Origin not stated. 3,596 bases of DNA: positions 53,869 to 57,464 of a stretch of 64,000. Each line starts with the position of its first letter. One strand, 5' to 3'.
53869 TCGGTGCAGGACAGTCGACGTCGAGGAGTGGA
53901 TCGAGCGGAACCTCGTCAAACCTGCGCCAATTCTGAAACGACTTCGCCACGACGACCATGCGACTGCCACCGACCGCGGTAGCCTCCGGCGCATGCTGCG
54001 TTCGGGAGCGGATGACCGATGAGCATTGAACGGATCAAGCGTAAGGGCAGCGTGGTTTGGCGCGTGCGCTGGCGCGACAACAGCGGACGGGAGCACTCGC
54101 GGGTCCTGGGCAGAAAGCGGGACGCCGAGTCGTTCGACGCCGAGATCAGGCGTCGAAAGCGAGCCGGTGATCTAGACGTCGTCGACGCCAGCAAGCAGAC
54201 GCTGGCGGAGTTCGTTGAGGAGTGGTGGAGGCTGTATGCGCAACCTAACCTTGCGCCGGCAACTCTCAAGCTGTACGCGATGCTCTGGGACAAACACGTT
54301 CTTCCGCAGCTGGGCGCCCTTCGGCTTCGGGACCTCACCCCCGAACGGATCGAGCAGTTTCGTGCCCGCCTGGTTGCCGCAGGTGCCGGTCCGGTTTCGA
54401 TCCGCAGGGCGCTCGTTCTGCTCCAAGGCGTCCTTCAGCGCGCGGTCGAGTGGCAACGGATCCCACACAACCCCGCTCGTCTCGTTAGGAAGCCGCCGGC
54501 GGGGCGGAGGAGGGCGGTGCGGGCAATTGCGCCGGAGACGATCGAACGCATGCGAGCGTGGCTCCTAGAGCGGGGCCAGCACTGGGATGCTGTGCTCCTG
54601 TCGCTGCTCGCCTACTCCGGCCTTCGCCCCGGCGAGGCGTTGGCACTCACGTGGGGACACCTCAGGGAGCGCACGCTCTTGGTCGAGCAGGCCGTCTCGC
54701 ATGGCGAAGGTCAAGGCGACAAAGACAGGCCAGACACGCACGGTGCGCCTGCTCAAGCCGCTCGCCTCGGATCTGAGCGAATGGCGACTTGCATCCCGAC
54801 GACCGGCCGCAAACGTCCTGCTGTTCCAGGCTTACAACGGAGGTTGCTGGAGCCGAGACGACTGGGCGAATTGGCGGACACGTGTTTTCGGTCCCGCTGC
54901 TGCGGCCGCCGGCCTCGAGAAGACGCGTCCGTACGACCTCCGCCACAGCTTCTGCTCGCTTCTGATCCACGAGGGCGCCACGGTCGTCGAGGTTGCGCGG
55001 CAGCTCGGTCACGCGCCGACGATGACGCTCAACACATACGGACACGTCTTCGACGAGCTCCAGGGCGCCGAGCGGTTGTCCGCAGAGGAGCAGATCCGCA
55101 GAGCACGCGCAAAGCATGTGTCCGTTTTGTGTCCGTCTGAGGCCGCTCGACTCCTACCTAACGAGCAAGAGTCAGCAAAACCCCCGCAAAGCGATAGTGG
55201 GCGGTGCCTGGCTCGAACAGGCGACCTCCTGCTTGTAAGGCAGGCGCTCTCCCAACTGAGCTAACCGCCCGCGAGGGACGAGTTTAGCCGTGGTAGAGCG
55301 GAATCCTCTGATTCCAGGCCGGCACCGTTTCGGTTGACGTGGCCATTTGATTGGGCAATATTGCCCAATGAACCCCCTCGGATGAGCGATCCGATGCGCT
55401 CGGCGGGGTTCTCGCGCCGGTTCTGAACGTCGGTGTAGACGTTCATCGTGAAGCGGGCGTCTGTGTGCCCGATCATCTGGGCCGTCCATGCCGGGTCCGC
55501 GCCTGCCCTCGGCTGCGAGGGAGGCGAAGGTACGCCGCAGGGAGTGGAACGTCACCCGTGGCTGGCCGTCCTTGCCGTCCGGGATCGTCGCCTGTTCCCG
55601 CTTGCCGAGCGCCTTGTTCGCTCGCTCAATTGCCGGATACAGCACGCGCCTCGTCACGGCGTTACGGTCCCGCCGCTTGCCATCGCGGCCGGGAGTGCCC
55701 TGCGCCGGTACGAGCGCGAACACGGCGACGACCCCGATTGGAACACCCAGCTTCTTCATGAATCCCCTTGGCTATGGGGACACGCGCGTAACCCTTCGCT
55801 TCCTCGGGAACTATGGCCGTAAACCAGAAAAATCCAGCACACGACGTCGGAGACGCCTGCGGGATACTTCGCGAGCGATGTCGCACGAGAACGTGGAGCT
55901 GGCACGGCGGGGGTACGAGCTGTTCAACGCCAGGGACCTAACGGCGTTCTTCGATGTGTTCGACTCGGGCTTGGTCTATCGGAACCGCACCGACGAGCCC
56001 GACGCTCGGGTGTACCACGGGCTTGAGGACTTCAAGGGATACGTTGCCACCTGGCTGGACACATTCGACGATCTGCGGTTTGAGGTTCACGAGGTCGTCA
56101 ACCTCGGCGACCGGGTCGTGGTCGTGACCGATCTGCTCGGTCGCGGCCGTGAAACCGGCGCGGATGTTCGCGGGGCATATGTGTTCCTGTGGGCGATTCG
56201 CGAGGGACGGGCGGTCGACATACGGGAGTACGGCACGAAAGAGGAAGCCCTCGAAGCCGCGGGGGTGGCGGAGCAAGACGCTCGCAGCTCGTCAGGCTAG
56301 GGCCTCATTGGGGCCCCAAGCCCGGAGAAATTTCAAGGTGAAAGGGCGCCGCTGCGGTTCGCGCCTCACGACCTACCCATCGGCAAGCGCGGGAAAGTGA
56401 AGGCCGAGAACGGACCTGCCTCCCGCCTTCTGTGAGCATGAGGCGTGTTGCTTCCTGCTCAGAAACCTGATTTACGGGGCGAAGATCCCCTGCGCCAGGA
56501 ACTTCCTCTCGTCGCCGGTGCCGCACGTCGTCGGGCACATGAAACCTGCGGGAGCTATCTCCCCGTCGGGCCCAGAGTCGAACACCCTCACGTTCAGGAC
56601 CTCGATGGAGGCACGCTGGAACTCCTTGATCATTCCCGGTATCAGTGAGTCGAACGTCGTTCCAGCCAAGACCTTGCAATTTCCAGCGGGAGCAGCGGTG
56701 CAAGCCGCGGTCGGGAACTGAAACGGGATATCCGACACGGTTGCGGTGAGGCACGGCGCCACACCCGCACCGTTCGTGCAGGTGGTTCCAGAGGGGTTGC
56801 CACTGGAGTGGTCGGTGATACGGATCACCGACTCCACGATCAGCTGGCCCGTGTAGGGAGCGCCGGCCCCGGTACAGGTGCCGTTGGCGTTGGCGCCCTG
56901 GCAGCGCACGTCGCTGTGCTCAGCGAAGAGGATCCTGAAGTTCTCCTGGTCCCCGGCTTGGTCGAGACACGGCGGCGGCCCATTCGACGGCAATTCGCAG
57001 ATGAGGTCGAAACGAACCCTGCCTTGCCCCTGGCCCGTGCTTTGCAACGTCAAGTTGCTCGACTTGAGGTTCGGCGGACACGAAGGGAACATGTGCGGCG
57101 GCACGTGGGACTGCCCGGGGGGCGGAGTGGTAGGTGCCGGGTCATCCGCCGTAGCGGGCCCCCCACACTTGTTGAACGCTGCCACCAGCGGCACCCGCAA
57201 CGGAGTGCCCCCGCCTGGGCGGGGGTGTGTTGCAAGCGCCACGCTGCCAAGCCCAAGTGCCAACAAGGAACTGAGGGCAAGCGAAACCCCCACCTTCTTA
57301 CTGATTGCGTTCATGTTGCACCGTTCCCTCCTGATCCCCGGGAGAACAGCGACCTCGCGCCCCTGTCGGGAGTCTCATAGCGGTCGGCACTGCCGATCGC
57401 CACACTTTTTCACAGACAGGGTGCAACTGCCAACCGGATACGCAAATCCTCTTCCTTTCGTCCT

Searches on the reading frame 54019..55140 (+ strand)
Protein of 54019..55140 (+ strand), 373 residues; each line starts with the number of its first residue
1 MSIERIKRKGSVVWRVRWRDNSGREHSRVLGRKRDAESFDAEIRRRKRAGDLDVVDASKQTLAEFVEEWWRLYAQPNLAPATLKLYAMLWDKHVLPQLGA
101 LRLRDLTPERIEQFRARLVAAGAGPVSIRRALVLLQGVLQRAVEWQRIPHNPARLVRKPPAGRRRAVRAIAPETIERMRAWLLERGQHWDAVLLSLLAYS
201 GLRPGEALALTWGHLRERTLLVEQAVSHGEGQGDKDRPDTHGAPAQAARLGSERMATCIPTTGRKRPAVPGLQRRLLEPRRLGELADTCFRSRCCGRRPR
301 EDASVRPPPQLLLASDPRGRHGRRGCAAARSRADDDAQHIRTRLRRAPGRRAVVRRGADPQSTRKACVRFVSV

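Call 45: search_protein_families(library=pfam, proteins=[window:54019-55140:+], max_evalue=0.1)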
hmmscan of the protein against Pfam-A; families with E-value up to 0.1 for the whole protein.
window:54019-55140:+ (373 aa): 4 families
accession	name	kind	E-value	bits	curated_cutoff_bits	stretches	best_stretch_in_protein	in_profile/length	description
PF14659.12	Phage_int_SAM_3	-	1.2e-09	38.7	22.6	1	61-118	1-57/58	Phage integrase, N-terminal SAM-like domain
PF22022.2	Phage_int_M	-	0.00083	20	27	1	64-157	3-94/96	Phage integrase central domain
PF24624.1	Int_N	-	0.0093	17.1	27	1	60-157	3-97/100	Phage integrase, N-terminal domain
PF00589.27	Phage_integrase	-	0.022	15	27.1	1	185-223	19-59/172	Phage integrase family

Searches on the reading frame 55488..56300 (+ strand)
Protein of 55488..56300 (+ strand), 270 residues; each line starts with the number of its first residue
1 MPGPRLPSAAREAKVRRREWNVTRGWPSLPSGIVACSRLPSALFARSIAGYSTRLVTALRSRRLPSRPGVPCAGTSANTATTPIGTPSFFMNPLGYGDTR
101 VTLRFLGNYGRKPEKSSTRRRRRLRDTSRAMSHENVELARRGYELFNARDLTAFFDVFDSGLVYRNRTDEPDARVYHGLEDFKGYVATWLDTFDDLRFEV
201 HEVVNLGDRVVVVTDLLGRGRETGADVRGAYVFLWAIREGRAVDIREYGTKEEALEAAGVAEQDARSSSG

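Call 45: search_protein_families(library=pfam, proteins=[window:55488-56300:+], max_evalue=0.1)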
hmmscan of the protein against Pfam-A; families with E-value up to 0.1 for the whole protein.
window:55488-56300:+ (270 aa): 4 families
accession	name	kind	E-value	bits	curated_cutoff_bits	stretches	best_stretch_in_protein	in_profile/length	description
PF12680.13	SnoaL_2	-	6e-16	59.4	27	1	140-244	2-101/102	SnoaL-like domain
PF07366.18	SnoaL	-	1.1e-09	38.7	28.4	1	138-246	3-114/126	SnoaL-like polyketide cyclase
PF14534.12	DUF4440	-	0.0026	18.6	25.2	1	137-240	3-103/107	Domain of unknown function (DUF4440)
PF13474.12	SnoaL_3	-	0.016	16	22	1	142-233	8-102/121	SnoaL-like domain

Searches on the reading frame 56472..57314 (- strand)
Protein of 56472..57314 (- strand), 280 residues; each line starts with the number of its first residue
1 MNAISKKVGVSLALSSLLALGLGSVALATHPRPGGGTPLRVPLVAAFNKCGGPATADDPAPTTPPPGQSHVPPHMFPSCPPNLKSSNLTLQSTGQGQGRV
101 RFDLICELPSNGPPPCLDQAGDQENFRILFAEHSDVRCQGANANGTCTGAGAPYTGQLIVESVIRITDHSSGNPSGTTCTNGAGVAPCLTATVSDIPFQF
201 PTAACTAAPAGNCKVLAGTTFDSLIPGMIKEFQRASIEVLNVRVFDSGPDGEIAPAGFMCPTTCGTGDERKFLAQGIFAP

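Call 12: search_protein_families(library=pfam, proteins=[window:56472-57314:-], max_evalue=0.01)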
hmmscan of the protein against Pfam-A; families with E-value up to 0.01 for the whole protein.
window:56472-57314:- (280 aa): 0 families
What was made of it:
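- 56472..57314 (-): P1 gene: 280-aa secreted protein of an unannotated family (signal peptide followed by an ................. motif). No Pfam hit (call 12).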

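Call 14: find_homologous_proteins(query=window:56472-57314:-, max_evalue=0.001)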
Query window:56472-57314:- (280 aa): 53 proteins with E <= 0.001 among 2753 candidates.
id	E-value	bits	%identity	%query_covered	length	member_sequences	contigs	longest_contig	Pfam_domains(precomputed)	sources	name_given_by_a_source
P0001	7.0e-185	631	100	100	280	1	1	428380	-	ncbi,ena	-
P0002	9.2e-80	286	52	100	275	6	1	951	-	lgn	-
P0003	3.5e-79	284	53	100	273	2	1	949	-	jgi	-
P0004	5.7e-79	284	54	100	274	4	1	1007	-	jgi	jgi:hypothetical protein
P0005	2.7e-78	281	54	97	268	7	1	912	-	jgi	jgi:hypothetical protein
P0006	5.4e-77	277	53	100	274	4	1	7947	-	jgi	jgi:hypothetical protein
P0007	1.1e-76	276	53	100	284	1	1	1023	-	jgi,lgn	jgi:hypothetical protein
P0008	1.5e-75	272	50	90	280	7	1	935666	-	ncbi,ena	-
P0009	9.8e-71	257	54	92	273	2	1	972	-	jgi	jgi:hypothetical protein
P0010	7.0e-70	254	50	97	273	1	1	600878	-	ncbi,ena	-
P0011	2.7e-63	232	49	100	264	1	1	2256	-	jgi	jgi:hypothetical protein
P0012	3.8e-63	232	48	99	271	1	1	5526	-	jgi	jgi:hypothetical protein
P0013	2.1e-62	229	49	100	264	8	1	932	-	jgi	-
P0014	2.6e-60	222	49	100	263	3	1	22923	-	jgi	jgi:hypothetical protein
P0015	5.2e-58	215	46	99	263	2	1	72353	-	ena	-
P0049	1.0e-34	138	46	84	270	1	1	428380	-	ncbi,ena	-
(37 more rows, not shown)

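Call 16: find_related_loci(query=A2, collection=genome_contigs, flank=1500)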
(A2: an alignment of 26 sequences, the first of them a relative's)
Query A2 (280 aa) in genome_contigs; peptide patterns used: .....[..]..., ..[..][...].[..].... (x = any residue, [..] = any of these).
117 stretches matched a pattern; 9 encode a relative of the query (tblastn E <= 1e-3); 9 distinct loci.
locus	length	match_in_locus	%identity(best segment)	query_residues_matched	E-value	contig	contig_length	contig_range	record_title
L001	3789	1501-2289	49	1-280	5e-66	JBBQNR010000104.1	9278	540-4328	MAG: Solirubrobacterales bacterium isolate Co_metawrap_269 Cmw_269_k141_16927278_length_9278_cov_10.9956, whole genome s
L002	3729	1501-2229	42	24-280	5e-55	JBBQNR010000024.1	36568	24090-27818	MAG: Solirubrobacterales bacterium isolate Co_metawrap_269 Cmw_269_k141_3954765_length_36568_cov_9.0000, whole genome sh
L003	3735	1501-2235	41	24-280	7e-47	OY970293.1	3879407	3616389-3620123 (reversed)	MAG: uncultured Solirubrobacterales bacterium isolate MFD04850.bin.c.1 genome assembly, chromosome: 1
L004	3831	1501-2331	39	1-280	1e-44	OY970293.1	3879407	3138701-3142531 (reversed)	MAG: uncultured Solirubrobacterales bacterium isolate MFD04850.bin.c.1 genome assembly, chromosome: 1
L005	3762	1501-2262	38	8-280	4e-43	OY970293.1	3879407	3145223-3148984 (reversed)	MAG: uncultured Solirubrobacterales bacterium isolate MFD04850.bin.c.1 genome assembly, chromosome: 1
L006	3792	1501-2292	41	1-280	5e-43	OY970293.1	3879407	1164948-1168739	MAG: uncultured Solirubrobacterales bacterium isolate MFD04850.bin.c.1 genome assembly, chromosome: 1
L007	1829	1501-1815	61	1-106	2e-34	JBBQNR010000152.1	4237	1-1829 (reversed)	MAG: Solirubrobacterales bacterium isolate Co_metawrap_269 Cmw_269_k141_16775905_length_4237_cov_7.9932, whole genome sh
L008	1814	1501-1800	60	6-106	9e-30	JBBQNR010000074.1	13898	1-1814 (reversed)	MAG: Solirubrobacterales bacterium isolate Co_metawrap_269 Cmw_269_k141_5922195_length_13898_cov_10.9942, whole genome s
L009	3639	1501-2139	31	30-280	4e-16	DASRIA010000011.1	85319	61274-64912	MAG TPA_asm: Solirubrobacterales bacterium isolate SMAG_U10098 k141_1060577, whole genome shotgun sequence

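Call 18: find_encoding_contigs(protein=P0008, flank=3000, max_places=6)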
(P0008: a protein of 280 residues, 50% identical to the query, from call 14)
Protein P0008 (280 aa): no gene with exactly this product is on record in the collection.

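Call 19: find_encoding_contigs(protein=P0010, flank=3000, max_places=6)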
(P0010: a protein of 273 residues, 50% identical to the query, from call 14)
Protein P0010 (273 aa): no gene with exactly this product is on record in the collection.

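Call 20: find_encoding_contigs(protein=P0006, flank=3000, max_places=6)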
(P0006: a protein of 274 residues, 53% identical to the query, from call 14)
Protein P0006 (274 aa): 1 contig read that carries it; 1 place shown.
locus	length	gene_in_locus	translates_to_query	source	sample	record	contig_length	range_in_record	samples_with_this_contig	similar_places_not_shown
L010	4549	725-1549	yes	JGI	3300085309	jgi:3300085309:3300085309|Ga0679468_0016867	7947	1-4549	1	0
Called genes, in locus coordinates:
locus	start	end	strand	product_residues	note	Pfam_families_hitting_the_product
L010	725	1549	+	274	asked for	-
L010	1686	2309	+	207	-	PF04989:RMNT_CmcI, PF13578:Methyltransf_24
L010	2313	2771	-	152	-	PF08327:AHSA1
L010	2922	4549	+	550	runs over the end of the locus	PF13424:TPR_12 (faint), PF00196:GerE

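Call 21: find_encoding_contigs(protein=P0014, flank=3000, max_places=6)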
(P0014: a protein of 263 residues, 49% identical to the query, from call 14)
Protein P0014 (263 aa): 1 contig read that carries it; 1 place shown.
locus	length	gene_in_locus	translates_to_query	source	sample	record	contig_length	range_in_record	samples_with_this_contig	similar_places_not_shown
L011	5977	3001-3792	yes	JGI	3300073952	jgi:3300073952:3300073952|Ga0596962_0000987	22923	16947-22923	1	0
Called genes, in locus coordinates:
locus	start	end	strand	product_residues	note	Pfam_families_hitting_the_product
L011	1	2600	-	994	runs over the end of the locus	PF00353:HemolysinCabind (weak)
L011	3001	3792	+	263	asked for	-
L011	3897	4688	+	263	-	-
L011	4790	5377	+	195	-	PF00801:PKD, PF18911:PKD_4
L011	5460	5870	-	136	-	PF07366:SnoaL (weak), PF12680:SnoaL_2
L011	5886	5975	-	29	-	?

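Call 27: find_encoding_contigs(protein=P0001, flank=1000, max_places=4)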
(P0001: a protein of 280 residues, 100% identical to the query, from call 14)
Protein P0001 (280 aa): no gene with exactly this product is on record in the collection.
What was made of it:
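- Tried and rejected: P0001, P0008 and P0010 are not on record for DNA retrieval (calls 18, 19, 27).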

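Call 28: list_cluster_members(proteins=[P0008, P0010, P0001, P0049])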
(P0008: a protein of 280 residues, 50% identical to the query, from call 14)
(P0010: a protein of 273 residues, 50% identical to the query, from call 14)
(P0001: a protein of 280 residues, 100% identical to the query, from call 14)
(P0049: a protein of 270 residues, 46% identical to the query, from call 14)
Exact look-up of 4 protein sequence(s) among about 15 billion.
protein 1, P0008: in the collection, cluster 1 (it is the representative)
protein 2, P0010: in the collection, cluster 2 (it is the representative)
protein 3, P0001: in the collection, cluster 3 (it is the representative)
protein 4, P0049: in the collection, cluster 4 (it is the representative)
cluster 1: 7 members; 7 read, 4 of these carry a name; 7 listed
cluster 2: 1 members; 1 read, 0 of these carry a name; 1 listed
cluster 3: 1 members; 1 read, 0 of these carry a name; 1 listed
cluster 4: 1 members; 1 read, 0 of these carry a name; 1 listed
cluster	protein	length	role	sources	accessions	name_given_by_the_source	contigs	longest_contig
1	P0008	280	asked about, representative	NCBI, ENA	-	-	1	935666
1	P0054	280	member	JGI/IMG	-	hypothetical protein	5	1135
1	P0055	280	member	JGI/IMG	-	hypothetical protein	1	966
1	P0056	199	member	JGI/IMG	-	hypothetical protein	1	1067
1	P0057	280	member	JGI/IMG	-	hypothetical protein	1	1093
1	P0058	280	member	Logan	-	-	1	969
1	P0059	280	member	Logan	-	-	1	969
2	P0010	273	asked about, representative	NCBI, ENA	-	-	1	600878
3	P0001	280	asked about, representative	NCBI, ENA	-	-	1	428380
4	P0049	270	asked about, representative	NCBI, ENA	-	-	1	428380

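Call 30: find_related_loci(query=A2, collection=metagenome_contigs, flank=1200)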
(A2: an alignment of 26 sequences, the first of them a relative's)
Query A2 (280 aa) in metagenome_contigs; peptide patterns used: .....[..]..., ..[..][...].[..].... (x = any residue, [..] = any of these).
126 stretches matched a pattern; 5 encode a relative of the query (tblastn E <= 1e-3); 5 distinct loci.
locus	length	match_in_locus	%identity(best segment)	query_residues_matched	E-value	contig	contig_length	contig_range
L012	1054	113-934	53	1-280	3e-83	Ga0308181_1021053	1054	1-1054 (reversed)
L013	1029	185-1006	54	1-280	8e-81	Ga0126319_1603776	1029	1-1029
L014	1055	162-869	49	29-280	2e-69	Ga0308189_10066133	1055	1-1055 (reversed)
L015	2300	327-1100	43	6-280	8e-59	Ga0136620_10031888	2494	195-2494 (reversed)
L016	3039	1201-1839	31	30-280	9e-17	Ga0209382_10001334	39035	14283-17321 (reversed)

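Call 61: predict_structure(alignment_id=A2)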
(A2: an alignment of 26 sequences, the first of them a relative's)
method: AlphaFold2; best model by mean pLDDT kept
length: 280 residues; sequences in the alignment: 26
mean_pLDDT: 71.9   pTM: 0.66
mean pLDDT of the five models: 71.9, 67.7, 65.3, 65.1, 55.7
residues with pLDDT >= 90: 13; 70-90: 154; 50-70: 85; < 50: 28
segments of 3 or more residues with pLDDT < 50: 27-36, 171-173, 182-185, 227-233, 278-280
pLDDT, mean of each block of 10 residues (from residue 1): 72 85 58 52 86 82 78 70 88 73 67 58 67 83 86 89 73 51 52 75 79 73 56 59 86 65 79 70
secondary structure, 60 per line:
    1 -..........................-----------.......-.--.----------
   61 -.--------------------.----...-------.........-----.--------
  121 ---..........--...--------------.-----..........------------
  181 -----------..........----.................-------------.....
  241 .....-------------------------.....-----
elements in order: H2-27 E39-45 E88-90 E98-106 E124-133 E136-138 E159-168 E192-201 E206-208 E212-222 E236-245 E271-275

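Call 64: fold_search(model_id=the predicted structure, library=pdb)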
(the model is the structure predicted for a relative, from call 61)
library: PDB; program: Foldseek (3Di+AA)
matches with E <= 10: 323; with E <= 0.001: 0
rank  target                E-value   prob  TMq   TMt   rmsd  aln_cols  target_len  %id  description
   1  9dng_A                3.3e-02  0.33  0.19  0.14   9.8       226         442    8  Structure of rat beta-arrestin 1 by fiducial-assisted cryo-EM (released 2025-01-22)
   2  7zil_DDD              1.1e-01  0.05  0.11  0.11  20.4       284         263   12  JC Polyomavirus VP1 in complex with 3'-Sialyllactose glycomacromolecules (aliphatic linker) (released 2022-12-21)
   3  9euf_8                1.3e-01  0.08  0.15  0.08  20.3       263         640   10  Cryo-EM structure of Staphylococcus aureus bacteriophage phi812 baseplate in the pre-contraction state - complete (released 2025-04-09)
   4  8xrx_C                1.4e-01  0.16  0.15  0.07  12.4       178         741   11  The crystal structure of a GH3 enzyme CcBgl3B with glucose and gentiobiose (released 2024-04-10)
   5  8xrx_B                1.4e-01  0.13  0.13  0.07  12.4       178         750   11  The crystal structure of a GH3 enzyme CcBgl3B with glucose and gentiobiose (released 2024-04-10)
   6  2hle_A                1.4e-01  0.06  0.11  0.15  18.7       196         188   10  Structural and biophysical characterization of the EPHB4-EPHRINB2 protein protein interaction and receptor specificity (released 2006-08-22)
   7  3nrp_B                1.5e-01  0.15  0.16  0.23  12.1       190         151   13  Crystal structure of 'as isolated' uropathogenic E. coli strain F11 FetP recombinantly expressed in the periplasm of E (released 2011-05-18)
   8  5i0x_A                1.5e-01  0.14  0.16  0.24  11.6       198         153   12  COPPER-BOUND M90I VARIANT OF UROPATHOGENIC ESCHERICHIA COLI STRAIN F11 FETP (released 2017-02-08)
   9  7r4v_A                1.7e-01  0.10  0.14  0.21  12.4       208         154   13  Strep-tag FtrA-P19 from Rubrivivax gelatinosus in complex with an endogenous CU1 (released 2022-05-18)
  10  5i0y_B                1.9e-01  0.09  0.14  0.21  13.1       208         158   12  COPPER-BOUND E46Q VARIANT OF UROPATHOGENIC ESCHERICHIA COLI STRAIN F11 FETP (released 2017-02-08)
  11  8xrv_B                1.9e-01  0.09  0.12  0.07  12.4       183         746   12  The crystal structure of a GH3 enzyme CcBgl3B with glucose (released 2024-04-10)
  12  3nrp_A                2.0e-01  0.10  0.15  0.22  12.5       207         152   10  Crystal structure of 'as isolated' uropathogenic E. coli strain F11 FetP recombinantly expressed in the periplasm of E (released 2011-05-18)
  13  9occ_E                2.0e-01  0.06  0.15  0.07  22.9       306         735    8  Sf11 bacteriophage tail (released 2025-11-12)
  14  8xrv_F                2.2e-01  0.12  0.15  0.07  12.2       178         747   12  The crystal structure of a GH3 enzyme CcBgl3B with glucose (released 2024-04-10)
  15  8xrt_F                2.2e-01  0.12  0.15  0.08  12.0       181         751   10  The crystal structure of a GH3 enzyme CcBgl3B (released 2024-04-10)
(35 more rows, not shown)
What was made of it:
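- Tried and rejected: The AlphaFold model has pLDDT 72, and Foldseek against the PDB gives nothing with E<=0.001 (calls 61, 64).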

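Call 71: find_encoding_contigs(protein=P0012, flank=1500, max_places=2)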
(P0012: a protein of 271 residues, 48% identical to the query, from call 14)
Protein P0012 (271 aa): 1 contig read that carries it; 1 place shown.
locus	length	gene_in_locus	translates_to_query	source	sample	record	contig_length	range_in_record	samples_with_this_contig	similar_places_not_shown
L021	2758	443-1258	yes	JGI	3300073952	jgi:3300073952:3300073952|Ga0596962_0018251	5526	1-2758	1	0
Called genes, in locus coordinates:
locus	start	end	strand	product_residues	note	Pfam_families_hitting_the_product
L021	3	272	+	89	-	?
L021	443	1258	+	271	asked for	-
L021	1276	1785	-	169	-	PF01243:PNPOx_N (weak)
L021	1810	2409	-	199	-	PF00072:Response_reg, PF08281:Sigma70_r4_2 (faint), PF00196:GerE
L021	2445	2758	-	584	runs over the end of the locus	PF07730:HisKA_3, PF02518:HATPase_c (weak)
